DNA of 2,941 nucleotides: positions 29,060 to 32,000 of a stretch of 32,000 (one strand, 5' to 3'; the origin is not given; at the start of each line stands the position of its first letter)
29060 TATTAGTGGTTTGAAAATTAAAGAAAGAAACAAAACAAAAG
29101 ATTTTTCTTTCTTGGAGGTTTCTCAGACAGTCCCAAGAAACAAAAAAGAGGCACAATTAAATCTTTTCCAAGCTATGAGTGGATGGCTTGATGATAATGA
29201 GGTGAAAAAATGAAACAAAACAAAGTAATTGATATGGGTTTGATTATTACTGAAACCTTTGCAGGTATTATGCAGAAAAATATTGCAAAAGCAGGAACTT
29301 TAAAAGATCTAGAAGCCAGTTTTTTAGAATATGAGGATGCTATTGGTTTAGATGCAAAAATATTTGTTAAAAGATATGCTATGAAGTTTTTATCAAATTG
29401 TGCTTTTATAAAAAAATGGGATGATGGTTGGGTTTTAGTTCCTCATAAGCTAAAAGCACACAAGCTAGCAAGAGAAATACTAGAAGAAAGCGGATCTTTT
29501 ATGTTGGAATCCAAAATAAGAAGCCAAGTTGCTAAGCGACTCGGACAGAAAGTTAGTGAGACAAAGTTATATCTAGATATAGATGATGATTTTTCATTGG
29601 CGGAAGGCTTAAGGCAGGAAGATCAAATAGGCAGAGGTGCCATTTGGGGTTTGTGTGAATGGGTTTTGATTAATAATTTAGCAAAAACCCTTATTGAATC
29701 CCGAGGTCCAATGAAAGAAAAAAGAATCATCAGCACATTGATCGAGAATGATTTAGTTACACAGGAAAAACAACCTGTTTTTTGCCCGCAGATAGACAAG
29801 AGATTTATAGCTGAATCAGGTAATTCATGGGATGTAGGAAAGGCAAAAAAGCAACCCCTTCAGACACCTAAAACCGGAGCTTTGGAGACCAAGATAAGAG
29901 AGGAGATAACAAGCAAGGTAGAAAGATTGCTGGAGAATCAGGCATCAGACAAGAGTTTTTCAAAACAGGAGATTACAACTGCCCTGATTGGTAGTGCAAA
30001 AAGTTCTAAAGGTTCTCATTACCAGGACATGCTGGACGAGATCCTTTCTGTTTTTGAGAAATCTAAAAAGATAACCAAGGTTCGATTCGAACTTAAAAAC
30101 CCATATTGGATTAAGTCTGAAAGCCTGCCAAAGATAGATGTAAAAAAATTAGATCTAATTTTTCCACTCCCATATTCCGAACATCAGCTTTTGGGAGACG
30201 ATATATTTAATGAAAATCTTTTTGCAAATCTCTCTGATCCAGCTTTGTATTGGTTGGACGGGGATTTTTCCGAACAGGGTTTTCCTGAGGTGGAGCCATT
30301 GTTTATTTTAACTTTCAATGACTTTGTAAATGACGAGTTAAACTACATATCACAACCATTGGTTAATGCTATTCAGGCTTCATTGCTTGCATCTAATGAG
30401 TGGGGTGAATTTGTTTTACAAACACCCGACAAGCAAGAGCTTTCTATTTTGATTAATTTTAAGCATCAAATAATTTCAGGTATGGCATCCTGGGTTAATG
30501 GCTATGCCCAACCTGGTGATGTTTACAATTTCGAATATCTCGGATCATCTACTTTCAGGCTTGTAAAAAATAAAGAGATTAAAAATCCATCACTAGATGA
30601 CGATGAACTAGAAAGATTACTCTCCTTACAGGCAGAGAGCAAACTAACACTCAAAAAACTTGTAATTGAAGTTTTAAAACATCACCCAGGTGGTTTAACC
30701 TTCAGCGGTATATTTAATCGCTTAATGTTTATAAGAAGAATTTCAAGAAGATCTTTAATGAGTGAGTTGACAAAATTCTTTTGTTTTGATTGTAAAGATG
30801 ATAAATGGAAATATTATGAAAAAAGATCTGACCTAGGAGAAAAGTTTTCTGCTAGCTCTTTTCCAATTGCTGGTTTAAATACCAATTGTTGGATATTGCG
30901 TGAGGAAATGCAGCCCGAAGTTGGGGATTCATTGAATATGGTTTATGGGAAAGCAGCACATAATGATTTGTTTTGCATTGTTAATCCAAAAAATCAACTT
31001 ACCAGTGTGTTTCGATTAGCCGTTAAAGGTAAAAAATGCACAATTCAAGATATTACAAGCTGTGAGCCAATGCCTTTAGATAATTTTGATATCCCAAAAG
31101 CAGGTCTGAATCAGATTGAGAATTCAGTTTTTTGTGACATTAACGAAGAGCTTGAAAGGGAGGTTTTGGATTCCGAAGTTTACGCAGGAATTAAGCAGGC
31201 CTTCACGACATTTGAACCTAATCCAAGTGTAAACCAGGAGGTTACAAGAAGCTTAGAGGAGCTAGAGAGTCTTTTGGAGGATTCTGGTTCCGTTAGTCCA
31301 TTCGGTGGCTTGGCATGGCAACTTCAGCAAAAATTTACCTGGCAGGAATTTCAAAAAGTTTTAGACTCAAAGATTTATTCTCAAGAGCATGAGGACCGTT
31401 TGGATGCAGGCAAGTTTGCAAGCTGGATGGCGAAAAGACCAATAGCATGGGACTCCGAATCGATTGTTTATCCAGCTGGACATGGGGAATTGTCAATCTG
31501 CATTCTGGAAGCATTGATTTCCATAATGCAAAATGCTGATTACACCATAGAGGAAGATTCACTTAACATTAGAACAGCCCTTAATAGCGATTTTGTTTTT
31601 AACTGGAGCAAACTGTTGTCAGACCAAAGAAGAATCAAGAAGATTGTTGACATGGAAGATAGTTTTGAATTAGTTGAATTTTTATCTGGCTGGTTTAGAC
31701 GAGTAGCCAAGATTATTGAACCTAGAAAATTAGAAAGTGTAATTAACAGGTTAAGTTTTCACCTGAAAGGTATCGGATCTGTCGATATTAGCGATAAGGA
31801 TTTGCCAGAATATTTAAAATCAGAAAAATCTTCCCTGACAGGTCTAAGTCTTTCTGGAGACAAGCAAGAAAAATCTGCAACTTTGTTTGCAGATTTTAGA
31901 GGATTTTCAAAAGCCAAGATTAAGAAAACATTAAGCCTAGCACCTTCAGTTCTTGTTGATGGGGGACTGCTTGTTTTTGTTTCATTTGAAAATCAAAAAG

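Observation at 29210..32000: Hidden ORF of at least 930 codons with tandem HARE-HTH-like repeats, coupled to glycerate kinase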

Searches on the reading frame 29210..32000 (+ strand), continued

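Call 40: find_encoding_contigs(protein=P0007, flank=8000, max_places=3)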
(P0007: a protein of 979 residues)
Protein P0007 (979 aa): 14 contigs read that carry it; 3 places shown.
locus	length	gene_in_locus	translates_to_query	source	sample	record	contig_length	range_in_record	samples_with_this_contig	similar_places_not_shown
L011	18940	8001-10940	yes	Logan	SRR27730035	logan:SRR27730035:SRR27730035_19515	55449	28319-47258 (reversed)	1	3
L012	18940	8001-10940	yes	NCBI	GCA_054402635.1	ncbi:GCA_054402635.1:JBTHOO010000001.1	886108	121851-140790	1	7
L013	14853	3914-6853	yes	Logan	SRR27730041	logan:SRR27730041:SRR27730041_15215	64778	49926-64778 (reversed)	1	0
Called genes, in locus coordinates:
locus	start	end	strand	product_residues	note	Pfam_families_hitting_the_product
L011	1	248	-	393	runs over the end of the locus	PF01855:POR_N, PF17147:PFOR_II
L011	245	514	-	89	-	PF13237:Fer4_10 (weak), PF00037:Fer4 (faint), PF12797:Fer4_2 (faint), PF14697:Fer4_21, PF12837:Fer4_6 (faint), PF12838:Fer4_7 (weak), PF13187:Fer4_9 (weak), PF13484:Fer4_16 (faint)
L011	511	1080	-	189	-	PF01558:POR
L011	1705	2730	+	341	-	PF05990:DUF900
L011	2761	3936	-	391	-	PF08327:AHSA1, PF00595:PDZ (weak), PF13180:PDZ_2, PF17820:PDZ_6 (weak), PF12867:DinB_2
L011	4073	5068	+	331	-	-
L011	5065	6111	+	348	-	PF01551:Peptidase_M23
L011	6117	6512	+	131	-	PF04519:Bactofilin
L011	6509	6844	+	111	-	-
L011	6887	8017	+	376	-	PF02595:Gly_kinase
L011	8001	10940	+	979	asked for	PF05066:HARE-HTH (faint)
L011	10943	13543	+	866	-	PF01590:GAF, PF13185:GAF_2, PF13492:GAF_3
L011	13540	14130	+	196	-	PF02660:G3P_acyltransf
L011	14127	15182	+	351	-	PF01210:NAD_Gly3P_dh_N, PF07479:NAD_Gly3P_dh_C, PF20618:GPD_NAD_C_bact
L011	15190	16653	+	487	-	PF00675:Peptidase_M16 (weak), PF05193:Peptidase_M16_C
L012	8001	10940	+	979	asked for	PF05066:HARE-HTH (faint)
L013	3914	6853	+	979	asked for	PF05066:HARE-HTH (faint)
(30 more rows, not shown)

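Call 41: find_encoding_contigs(protein=P0011, flank=8000, max_places=3)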
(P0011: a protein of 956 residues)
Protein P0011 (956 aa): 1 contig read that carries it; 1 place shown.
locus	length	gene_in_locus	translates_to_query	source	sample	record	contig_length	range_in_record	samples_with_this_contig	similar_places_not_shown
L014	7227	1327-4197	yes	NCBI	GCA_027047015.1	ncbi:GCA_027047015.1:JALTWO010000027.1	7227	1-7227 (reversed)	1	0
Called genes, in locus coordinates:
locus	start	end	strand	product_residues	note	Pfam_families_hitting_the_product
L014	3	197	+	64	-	?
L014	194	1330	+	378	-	PF02595:Gly_kinase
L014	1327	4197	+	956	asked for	-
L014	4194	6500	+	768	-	-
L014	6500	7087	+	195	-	PF02660:G3P_acyltransf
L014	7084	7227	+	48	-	?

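Call 50: find_related_loci(query=A2, collection=metagenome_contigs, flank=5000)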
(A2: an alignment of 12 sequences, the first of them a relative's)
Query A2 (954 aa) in metagenome_contigs; peptide patterns used: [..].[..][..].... (x = any residue, [..] = any of these).
204 stretches matched a pattern; 4 encode a relative of the query (tblastn E <= 1e-3); 4 distinct loci.
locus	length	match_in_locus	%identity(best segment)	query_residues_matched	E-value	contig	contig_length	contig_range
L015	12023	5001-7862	89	1-954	0e+0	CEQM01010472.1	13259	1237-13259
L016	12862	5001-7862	90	1-954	0e+0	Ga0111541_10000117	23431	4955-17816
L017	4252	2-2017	66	282-953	0e+0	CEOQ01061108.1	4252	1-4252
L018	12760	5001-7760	34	32-954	4e-176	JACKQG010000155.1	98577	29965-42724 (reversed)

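Call 51: find_encoding_contigs(protein=P0014, flank=6000, max_places=3)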
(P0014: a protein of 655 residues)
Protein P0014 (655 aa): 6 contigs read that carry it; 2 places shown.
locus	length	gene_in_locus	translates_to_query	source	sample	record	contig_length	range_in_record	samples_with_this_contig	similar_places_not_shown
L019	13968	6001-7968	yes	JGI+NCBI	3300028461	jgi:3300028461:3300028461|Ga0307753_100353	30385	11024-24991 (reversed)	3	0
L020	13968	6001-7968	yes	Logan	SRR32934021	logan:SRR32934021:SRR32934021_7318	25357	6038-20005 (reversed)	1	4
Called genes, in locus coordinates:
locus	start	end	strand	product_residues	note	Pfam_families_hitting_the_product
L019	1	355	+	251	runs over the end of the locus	PF02348:CTP_transf_3, PF12804:NTP_transf_3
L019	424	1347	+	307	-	PF03102:NeuB, PF08666:SAF (weak)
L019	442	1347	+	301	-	PF03102:NeuB, PF08666:SAF (weak)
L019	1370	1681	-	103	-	PF02049:FliE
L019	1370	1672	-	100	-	PF02049:FliE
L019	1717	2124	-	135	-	PF00460:Flg_bb_rod (weak), PF06429:Flg_bbr_C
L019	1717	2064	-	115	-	PF06429:Flg_bbr_C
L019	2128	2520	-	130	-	PF00460:Flg_bb_rod (faint)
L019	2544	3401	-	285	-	PF08668:HDOD, PF01966:HD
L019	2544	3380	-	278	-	PF08668:HDOD, PF01966:HD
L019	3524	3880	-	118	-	PF02261:Asp_decarbox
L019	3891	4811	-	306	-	PF02569:Pantoate_ligase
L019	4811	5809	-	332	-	PF02548:Pantoate_transf, PF13714:PEP_mutase (weak)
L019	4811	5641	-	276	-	PF02548:Pantoate_transf, PF13714:PEP_mutase (weak)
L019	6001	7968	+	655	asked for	-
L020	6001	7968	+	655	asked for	-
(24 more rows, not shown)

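Call 52: find_encoding_contigs(protein=P0024, flank=6000, max_places=2)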
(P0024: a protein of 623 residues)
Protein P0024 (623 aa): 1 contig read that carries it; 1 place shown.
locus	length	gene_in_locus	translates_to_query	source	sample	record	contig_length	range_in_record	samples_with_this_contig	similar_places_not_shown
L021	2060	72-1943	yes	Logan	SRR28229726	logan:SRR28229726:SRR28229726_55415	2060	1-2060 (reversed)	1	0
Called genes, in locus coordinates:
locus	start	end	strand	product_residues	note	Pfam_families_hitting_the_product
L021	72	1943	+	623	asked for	-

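Call 53: find_encoding_contigs(protein=P0031, flank=6000, max_places=2)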
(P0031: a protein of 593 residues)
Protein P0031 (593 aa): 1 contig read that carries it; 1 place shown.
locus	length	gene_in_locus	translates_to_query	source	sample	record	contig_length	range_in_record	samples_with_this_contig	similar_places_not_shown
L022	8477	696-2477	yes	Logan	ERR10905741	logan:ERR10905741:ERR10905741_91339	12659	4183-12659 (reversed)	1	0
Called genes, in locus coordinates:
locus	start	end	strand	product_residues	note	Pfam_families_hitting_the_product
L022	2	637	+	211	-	?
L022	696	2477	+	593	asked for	-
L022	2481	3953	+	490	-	PF00749:tRNA-synt_1c, PF19269:Anticodon_2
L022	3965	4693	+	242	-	PF04909:Amidohydro_2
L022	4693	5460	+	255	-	PF04909:Amidohydro_2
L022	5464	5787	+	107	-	PF00085:Thioredoxin, PF13098:Thioredoxin_2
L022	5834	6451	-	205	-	PF00753:Lactamase_B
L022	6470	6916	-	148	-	PF02580:Tyr_Deacylase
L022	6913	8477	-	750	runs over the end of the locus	PF13328:HD_4, PF01966:HD, PF04607:RelA_SpoT, PF02824:TGS, PF19296:RelA_AH, PF28438:RelA_RIS, PF13291:ACT_4, PF01842:ACT, +1 more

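Call 71: search_protein_families(library=pfam, alignment_id=A5, max_evalue=0.1)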
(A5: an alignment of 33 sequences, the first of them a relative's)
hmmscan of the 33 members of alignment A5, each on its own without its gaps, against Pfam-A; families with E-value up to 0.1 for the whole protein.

A. member 1, P0001 (954 aa): 0 families

B. families by the number of members that match (of 33 scanned): 15 families
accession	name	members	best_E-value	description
PF05066.19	HARE-HTH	8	7.3e-09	HB1, ASXL, restriction endonuclease HTH domain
PF16007.11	DUF4777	6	2.8e-06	Domain of unknown function (DUF4777)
PF23159.1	WH_Rok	4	0.00047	Repressor Rok winged helix domain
PF05402.18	PqqD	1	0.012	Coenzyme PQQ synthesis protein D (PqqD)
PF14191.11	YodL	1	0.013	YodL-like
PF12872.13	OST-HTH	1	0.017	OST-HTH/LOTUS domain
PF02002.24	TFIIE_alpha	1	0.033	TFIIE alpha subunit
PF20291.3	MC5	1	0.035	ABC-three component (ABC-3C) system Middle Component 5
PF00216.26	Bac_DNA_binding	1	0.054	Bacterial DNA-binding protein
PF11784.13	DUF3320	1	0.059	Protein of unknown function (DUF3320)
PF24706.1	DUF7669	1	0.06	Domain of unknown function (DUF7669)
PF20512.3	PMI_typeI_hel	1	0.071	Phosphomannose isomerase type I, helical insertion domain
PF18593.6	CdiI_2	1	0.088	CdiI immunity protein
PF02791.22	DDT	1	0.093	DDT domain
PF10405.15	BHD_3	1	0.093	Rad4 beta-hairpin domain 3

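Call 72: predict_structure(alignment_id=A5)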
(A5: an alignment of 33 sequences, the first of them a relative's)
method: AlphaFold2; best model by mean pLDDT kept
length: 954 residues; sequences in the alignment: 33
mean_pLDDT: 84.0   pTM: 0.55
mean pLDDT of the five models: 84.0, 83.4, 82.9, 81.8, 81.7
residues with pLDDT >= 90: 346; 70-90: 504; 50-70: 69; < 50: 35
segments of 3 or more residues with pLDDT < 50: 1-5, 211-222, 693-699, 879-885
pLDDT, mean of each block of 10 residues (from residue 1): 56 88 84 91 88 89 90 90 94 94 95 90 93 85 92 92 88 87 81 90 78 34 66 84 84 84 59 85 90 86 87 77 90 90 89 84 88 82 92 86 94 93 90 90 92 83 88 84 95 91 91 95 91 88 90 86 88 74 88 91 87 88 85 88 89 65 65 72 78 49 64 77 62 87 88 80 88 84 85 87 86 77 89 88 84 79 87 65 61 89 90 90 89 89 91 92
secondary structure, 60 per line:
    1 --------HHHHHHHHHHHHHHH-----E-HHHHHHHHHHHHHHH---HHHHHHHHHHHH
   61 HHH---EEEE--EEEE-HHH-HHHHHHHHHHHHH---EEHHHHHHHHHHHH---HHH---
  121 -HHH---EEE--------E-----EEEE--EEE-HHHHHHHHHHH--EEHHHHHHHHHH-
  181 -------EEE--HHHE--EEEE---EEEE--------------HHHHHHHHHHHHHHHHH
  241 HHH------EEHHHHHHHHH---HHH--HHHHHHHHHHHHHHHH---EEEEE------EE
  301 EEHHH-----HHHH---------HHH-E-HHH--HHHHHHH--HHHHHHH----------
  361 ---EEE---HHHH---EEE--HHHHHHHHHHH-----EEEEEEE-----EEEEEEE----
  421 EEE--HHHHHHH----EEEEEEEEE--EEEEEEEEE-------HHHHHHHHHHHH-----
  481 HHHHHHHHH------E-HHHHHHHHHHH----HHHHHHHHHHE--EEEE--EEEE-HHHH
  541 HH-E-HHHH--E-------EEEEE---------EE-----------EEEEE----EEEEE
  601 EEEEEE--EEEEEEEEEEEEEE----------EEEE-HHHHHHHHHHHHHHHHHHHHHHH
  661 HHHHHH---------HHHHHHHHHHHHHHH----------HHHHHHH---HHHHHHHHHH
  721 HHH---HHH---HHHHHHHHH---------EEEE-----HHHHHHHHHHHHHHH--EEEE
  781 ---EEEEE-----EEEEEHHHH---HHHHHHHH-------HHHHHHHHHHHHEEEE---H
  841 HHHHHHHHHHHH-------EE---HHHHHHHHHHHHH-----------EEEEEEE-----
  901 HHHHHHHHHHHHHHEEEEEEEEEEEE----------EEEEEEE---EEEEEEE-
elements in order (helices of 4 or more, strands of 3 or more residues): H9-23 H31-45 H49-63 E67-70 E73-76 H82-94 H100-111 E128-130 E145-148 E151-153 H155-165 H170-179 E188-190 E199-202 E206-209 H224-243 H252-260 H269-284 E288-292 E299-302 H311-314 H335-341 H344-350 E364-366 H370-373 E377-379 H382-392 E398-404 E410-416 E421-423 H426-432 E437-445 E448-456 H464-475 H481-489 H498-508 H513-522 E526-529 E532-535 H537-542 H546-549 E560-564 E587-591 E596-606 E609-622 E633-636 H638-666 H676-690 H701-707 H711-723 H733-741 E751-754 H760-774 E777-780 E784-788 E794-798 H799-802 H806-813 H821-832 E833-836 H840-852 H865-877 E889-895 H901-914 E915-926 E937-943 E947-953

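Call 75: fold_search(model_id=the predicted structure, library=pdb)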
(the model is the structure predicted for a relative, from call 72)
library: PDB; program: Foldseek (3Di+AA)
matches with E <= 10: 1398; with E <= 0.001: 60
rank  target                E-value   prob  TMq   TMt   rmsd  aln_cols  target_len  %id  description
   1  2fpo_F                1.7e-05  1.00  0.13  0.62   4.3       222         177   15  Putative methyltransferase yhhF from Escherichia coli. (released 2006-02-28)
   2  1o9g                  1.7e-05  1.00  0.12  0.38  13.9       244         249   12  rRNA methyltransferase aviRa from Streptomyces viridochromogenes at 1.5A (released 2003-05-16)
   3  3ldf                  2.3e-05  0.99  0.10  0.23  25.0       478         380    8  Crystal structure of SMU.776, a putative methyltransferase complexed with SAH (released 2011-01-19)
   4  2ift_B                3.2e-05  1.00  0.13  0.65   4.6       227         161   14  Crystal structure of putative methylase HI0767 from Haemophilus influenzae. NESG target IR102. (released 2006-10-10)
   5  2ift_A                3.6e-05  1.00  0.14  0.62   4.6       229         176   12  Crystal structure of putative methylase HI0767 from Haemophilus influenzae. NESG target IR102. (released 2006-10-10)
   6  1wxw_B                3.6e-05  1.00  0.12  0.27  23.7       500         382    8  Crystal structure of Tt1595, a putative SAM-dependent methyltransferase from Thermus thermophillus HB8 (released 2005-08-02)
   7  6zxv_A                4.2e-05  1.00  0.10  0.25  18.7       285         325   13  Structure of Archaeoglobus fulgidus Trm11 m2G10 tRNA methyltransferase enzyme bound to sinefungin (released 2020-09-23)
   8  6zxw_G                4.7e-05  1.00  0.10  0.27  18.6       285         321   14  Structure of Archaeoglobus fulgidus Trm11-Trm112 m2G10 tRNA methyltransferase complex bound to sinefungin (released 2020-09-23)
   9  2fpo_B                5.0e-05  1.00  0.13  0.60   4.7       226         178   15  Putative methyltransferase yhhF from Escherichia coli. (released 2006-02-28)
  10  6zxv_B                5.0e-05  1.00  0.10  0.26  19.4       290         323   13  Structure of Archaeoglobus fulgidus Trm11 m2G10 tRNA methyltransferase enzyme bound to sinefungin (released 2020-09-23)
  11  3vse_C                5.2e-05  0.99  0.11  0.26  22.7       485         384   11  Crystal structure of methyltransferase (released 2013-04-10)
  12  2b78                  5.8e-05  0.99  0.11  0.27  24.7       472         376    8  A putative sam-dependent methyltransferase from Streptococcus mutans (released 2006-10-31)
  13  2fpo_A                6.2e-05  1.00  0.14  0.64   4.5       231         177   15  Putative methyltransferase yhhF from Escherichia coli. (released 2006-02-28)
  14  2fpo_C                7.3e-05  1.00  0.14  0.61   4.2       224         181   15  Putative methyltransferase yhhF from Escherichia coli. (released 2006-02-28)
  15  2fhp_A                9.6e-05  1.00  0.11  0.49  10.8       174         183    9  Crystal Structure of Putative Methylase from Enterococcus faecalis (released 2006-02-07)
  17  1wxw_A                1.4e-04  1.00  0.12  0.28  16.7       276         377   12  Crystal structure of Tt1595, a putative SAM-dependent methyltransferase from Thermus thermophillus HB8 (released 2005-08-02)
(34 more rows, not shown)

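Call 83: fold_search(model_id=the predicted structure, library=viral)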
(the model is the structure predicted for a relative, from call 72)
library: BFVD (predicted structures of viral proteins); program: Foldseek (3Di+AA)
matches with E <= 10: 891; with E <= 0.001: 12
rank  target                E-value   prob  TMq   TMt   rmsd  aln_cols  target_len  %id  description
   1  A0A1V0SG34            5.4e-05  1.00  0.18  0.13  22.6       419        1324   10  site-specific DNA-methyltransferase (adenine-specific) [Hokovirus HKV1]
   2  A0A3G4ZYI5            1.0e-04  1.00  0.15  0.30   9.6       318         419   10  site-specific DNA-methyltransferase (adenine-specific) [Gaeavirus sp.]
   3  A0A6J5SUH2            2.1e-04  0.82  0.11  0.18  22.1       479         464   11  Uncharacterized protein [uncultured Caudovirales phage]
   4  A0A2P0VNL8            2.3e-04  1.00  0.16  0.29   9.6       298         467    9  Putative N-6 adenine-specific DNA methylase [Tetraselmis virus 1]
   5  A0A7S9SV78            3.5e-04  1.00  0.10  0.35  14.0       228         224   10  Methyltransferase domain protein [Virus NIOZ-UU159]
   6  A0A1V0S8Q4            4.6e-04  0.63  0.13  0.18  28.4       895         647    8  mRNA capping enzyme [Catovirus CTV1]
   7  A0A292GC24            5.1e-04  1.00  0.13  0.56   7.5       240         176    8  (no name in the UniProt tables at hand)
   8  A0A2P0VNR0            6.4e-04  1.00  0.13  0.34   7.1       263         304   11  Chromo domain-containing protein [Tetraselmis virus 1]
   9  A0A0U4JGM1            6.4e-04  1.00  0.12  0.32   5.8       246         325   12  (no name in the UniProt tables at hand)
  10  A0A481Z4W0            8.4e-04  0.96  0.12  0.09  24.3       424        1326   10  DNA-directed RNA polymerase subunit [Pithovirus LCPAC101]
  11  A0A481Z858            9.4e-04  1.00  0.14  0.13  17.9       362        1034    8  Methyltransferase [Pithovirus LCPAC202]
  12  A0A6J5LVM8            9.4e-04  0.99  0.13  0.33  25.6       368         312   11  Uncharacterized protein [uncultured Caudovirales phage]
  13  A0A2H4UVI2            1.1e-03  1.00  0.15  0.16   7.3       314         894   11  site-specific DNA-methyltransferase (adenine-specific) [Bodo saltans virus]
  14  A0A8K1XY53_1          1.1e-03  0.84  0.12  0.10  24.7       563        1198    8  (no name in the UniProt tables at hand)
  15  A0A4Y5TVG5            1.2e-03  1.00  0.12  0.48   8.0       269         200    9  Methyltransferase domain-containing protein [Vibrio phage VAP7]
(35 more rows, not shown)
